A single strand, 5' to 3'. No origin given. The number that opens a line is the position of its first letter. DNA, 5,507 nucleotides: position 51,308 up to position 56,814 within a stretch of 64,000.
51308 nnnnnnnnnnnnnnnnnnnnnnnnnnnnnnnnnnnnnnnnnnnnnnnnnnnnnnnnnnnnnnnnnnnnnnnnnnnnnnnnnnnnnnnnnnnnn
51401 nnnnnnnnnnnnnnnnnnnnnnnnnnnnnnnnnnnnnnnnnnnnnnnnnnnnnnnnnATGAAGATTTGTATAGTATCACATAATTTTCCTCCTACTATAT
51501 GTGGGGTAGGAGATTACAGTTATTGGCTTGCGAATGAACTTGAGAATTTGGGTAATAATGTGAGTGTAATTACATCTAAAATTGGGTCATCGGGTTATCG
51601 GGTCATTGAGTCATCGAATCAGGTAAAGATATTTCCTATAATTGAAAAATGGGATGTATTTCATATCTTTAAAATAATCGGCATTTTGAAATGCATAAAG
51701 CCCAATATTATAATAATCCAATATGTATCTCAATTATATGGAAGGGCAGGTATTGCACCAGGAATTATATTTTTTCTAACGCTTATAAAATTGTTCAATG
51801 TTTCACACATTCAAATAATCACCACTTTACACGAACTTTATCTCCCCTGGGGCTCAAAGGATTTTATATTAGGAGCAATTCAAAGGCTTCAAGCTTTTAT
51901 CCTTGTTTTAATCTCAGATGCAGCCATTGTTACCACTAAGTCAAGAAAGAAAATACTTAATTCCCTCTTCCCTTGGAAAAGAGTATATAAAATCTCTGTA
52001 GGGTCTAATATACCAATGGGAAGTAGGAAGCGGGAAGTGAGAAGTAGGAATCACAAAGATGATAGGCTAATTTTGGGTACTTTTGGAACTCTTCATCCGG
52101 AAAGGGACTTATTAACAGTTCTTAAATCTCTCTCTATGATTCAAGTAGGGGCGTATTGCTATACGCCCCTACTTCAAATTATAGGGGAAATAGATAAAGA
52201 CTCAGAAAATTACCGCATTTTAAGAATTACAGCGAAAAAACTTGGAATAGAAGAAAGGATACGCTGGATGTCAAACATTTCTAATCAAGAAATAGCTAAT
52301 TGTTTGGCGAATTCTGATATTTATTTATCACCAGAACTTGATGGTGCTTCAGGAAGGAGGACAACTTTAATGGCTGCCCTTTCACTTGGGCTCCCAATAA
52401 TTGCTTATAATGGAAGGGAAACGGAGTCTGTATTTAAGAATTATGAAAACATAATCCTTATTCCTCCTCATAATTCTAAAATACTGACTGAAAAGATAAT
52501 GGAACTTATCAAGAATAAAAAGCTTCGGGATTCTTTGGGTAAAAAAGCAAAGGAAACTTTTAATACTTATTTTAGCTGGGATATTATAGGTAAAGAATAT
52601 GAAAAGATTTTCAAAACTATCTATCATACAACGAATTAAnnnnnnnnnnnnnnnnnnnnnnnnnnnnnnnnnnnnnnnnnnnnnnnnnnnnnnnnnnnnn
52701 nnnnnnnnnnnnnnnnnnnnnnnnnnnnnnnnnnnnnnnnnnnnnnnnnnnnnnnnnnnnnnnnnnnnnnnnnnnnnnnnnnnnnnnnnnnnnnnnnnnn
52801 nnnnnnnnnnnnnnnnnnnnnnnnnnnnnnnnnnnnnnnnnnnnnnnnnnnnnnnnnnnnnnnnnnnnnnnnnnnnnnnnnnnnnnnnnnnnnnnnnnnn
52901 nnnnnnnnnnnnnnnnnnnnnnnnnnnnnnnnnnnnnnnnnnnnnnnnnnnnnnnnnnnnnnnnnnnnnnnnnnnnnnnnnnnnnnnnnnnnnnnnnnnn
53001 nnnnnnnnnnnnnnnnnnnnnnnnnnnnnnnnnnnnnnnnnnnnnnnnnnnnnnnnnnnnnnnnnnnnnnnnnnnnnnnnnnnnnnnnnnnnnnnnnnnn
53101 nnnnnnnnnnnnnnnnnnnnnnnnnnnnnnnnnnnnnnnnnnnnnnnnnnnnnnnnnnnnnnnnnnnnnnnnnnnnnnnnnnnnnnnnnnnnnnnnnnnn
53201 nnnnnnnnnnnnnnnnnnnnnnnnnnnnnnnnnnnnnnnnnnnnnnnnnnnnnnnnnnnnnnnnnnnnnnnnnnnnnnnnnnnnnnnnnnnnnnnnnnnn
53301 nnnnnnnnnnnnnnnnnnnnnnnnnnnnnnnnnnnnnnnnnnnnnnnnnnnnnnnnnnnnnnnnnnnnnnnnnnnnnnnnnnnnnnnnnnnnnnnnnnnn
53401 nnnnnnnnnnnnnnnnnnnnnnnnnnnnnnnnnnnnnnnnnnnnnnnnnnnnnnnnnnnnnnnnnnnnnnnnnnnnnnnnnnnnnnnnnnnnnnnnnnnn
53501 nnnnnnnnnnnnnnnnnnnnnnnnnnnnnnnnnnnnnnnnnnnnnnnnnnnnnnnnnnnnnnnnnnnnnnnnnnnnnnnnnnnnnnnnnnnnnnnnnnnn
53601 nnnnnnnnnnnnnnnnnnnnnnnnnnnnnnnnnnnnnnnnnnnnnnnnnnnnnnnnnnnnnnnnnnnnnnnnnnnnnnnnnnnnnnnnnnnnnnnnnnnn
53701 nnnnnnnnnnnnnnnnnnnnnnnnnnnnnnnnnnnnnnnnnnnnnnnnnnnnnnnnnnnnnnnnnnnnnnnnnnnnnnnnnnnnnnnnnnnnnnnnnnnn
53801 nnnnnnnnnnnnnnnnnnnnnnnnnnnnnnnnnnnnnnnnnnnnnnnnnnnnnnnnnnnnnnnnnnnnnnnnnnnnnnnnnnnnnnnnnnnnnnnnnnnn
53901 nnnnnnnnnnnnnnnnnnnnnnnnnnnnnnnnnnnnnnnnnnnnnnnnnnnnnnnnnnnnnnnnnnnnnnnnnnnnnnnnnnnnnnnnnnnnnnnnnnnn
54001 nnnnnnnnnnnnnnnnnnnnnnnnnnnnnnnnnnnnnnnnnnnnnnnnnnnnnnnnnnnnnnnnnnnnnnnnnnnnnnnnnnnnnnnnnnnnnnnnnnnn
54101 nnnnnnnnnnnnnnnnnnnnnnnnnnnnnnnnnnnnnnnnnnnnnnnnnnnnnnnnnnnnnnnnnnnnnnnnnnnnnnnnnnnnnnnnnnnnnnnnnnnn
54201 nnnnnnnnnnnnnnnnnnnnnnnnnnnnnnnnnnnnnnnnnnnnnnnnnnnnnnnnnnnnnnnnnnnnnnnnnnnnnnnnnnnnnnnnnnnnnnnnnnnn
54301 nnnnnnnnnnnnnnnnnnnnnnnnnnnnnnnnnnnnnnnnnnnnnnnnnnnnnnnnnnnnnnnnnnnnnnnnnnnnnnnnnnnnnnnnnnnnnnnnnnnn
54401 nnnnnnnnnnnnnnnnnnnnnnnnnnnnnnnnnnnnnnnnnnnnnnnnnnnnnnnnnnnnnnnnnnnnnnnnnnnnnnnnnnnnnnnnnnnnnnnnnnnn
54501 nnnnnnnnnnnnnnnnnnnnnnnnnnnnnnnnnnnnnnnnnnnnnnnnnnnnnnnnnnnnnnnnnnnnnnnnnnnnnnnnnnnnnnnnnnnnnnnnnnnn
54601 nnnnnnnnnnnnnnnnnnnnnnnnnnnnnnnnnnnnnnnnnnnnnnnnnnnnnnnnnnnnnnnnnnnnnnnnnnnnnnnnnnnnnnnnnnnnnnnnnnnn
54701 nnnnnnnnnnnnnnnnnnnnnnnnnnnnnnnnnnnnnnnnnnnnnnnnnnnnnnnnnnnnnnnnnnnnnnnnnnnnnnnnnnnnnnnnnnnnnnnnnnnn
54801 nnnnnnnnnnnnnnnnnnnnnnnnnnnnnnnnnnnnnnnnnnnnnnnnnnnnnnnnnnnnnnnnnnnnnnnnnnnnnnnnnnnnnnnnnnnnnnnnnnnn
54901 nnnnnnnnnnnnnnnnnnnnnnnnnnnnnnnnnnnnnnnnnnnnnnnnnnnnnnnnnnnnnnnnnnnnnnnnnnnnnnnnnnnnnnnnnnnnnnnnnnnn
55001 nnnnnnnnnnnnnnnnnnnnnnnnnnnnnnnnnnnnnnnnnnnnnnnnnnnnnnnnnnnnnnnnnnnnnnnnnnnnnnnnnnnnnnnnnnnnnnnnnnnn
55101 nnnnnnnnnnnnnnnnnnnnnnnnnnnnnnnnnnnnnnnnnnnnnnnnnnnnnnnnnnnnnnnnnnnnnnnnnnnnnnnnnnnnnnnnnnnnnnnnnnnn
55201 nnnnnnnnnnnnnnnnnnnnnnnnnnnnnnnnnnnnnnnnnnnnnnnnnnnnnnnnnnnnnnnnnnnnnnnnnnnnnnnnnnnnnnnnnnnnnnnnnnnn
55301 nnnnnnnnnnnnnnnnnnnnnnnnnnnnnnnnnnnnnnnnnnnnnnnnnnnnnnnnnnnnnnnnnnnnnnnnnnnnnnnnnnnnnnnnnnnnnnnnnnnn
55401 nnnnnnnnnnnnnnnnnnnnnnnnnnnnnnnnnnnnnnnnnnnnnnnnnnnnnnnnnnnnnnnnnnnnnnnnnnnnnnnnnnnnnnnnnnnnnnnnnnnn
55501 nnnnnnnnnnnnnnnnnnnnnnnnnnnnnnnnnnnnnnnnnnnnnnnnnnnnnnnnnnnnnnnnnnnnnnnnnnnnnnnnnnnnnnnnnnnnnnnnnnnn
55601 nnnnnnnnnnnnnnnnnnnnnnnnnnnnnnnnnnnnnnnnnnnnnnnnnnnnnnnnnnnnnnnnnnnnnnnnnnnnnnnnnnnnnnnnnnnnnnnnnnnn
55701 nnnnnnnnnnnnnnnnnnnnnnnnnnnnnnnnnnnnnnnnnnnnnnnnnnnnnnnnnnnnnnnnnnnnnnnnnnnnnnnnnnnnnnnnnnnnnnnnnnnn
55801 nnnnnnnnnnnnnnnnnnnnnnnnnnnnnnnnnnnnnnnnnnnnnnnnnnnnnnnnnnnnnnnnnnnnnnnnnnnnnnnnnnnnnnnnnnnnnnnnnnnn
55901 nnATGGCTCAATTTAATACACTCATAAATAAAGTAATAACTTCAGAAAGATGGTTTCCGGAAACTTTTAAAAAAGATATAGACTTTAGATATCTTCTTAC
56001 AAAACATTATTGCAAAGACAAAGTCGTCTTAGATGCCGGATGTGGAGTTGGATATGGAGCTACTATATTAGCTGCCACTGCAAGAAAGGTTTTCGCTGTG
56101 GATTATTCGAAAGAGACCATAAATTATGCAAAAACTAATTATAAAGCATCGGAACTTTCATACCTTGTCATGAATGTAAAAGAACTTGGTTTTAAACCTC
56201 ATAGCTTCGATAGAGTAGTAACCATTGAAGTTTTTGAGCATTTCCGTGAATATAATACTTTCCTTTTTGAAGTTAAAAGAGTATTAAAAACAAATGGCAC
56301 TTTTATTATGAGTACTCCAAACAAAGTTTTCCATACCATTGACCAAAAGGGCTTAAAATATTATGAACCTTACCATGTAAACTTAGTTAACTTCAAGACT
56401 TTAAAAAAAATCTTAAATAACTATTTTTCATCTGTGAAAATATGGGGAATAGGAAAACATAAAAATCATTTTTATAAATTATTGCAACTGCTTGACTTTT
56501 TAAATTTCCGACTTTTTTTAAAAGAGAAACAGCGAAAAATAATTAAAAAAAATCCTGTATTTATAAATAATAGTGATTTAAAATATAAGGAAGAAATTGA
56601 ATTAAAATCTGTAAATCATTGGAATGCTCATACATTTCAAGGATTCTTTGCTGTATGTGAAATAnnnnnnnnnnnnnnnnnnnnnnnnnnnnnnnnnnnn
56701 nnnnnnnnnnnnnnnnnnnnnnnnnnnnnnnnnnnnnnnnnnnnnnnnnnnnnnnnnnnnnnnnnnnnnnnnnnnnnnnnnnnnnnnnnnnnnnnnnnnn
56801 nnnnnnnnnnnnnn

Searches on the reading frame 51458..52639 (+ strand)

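Call 10: search_protein_families(library=pfam, proteins=[window:51458-52639:+])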
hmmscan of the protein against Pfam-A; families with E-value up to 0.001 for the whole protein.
window:51458-52639:+ (393 aa): 5 families
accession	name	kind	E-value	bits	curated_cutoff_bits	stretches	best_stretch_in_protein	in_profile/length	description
PF00534.26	Glycos_transf_1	-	2.8e-19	69.7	26.4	1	191-366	3-171/172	Glycosyl transferases group 1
PF13692.12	Glyco_trans_1_4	-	3.7e-12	47.1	27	1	205-353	3-142/142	Glycosyl transferases group 1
PF13524.12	Glyco_trans_1_2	-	6.5e-06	26.6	25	1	267-375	28-136/144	Glycosyl transferase-like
PF13439.12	Glyco_transf_4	-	4.7e-05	23.9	28.5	1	16-177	3-160/170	Glycosyltransferase Family 4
PF13477.12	Glyco_trans_4_2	-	0.00026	21.6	23.4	1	24-95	16-90/139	Glycosyl transferase 4-like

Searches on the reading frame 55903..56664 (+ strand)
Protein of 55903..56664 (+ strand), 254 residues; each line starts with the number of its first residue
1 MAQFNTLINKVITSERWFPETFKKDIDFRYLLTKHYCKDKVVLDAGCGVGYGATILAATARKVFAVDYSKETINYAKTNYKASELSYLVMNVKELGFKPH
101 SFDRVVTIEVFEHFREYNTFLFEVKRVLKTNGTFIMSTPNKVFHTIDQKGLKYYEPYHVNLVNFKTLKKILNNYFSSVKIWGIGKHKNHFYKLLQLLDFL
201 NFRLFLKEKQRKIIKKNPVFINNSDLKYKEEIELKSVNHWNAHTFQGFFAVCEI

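Call 23: find_encoding_contigs(protein=window:55903-56664:+, flank=10000, max_places=10)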
Protein window:55903-56664:+ (254 aa): 3 contigs read that carry it; 1 place shown.
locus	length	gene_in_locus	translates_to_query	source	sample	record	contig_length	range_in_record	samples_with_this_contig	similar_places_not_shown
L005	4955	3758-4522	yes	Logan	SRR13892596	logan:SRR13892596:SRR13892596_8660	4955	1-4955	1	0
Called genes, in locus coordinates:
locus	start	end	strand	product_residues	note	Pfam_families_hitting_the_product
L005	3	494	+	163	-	?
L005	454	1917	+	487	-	-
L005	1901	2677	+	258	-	PF02353:CMAS, PF13489:Methyltransf_23, PF07021:MetW, PF08003:Methyltransf_9, PF13847:Methyltransf_31, PF08241:Methyltransf_11, PF08242:Methyltransf_12, PF13649:Methyltransf_25, +1 more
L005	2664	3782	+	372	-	PF13439:Glyco_transf_4, PF00534:Glycos_transf_1, PF13692:Glyco_trans_1_4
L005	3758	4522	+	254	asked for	PF01209:Ubie_methyltran (weak), PF03141:Methyltransf_29 (weak), PF13489:Methyltransf_23, PF02353:CMAS, PF13847:Methyltransf_31, PF08241:Methyltransf_11, PF08242:Methyltransf_12, PF13649:Methyltransf_25, +3 more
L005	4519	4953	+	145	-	?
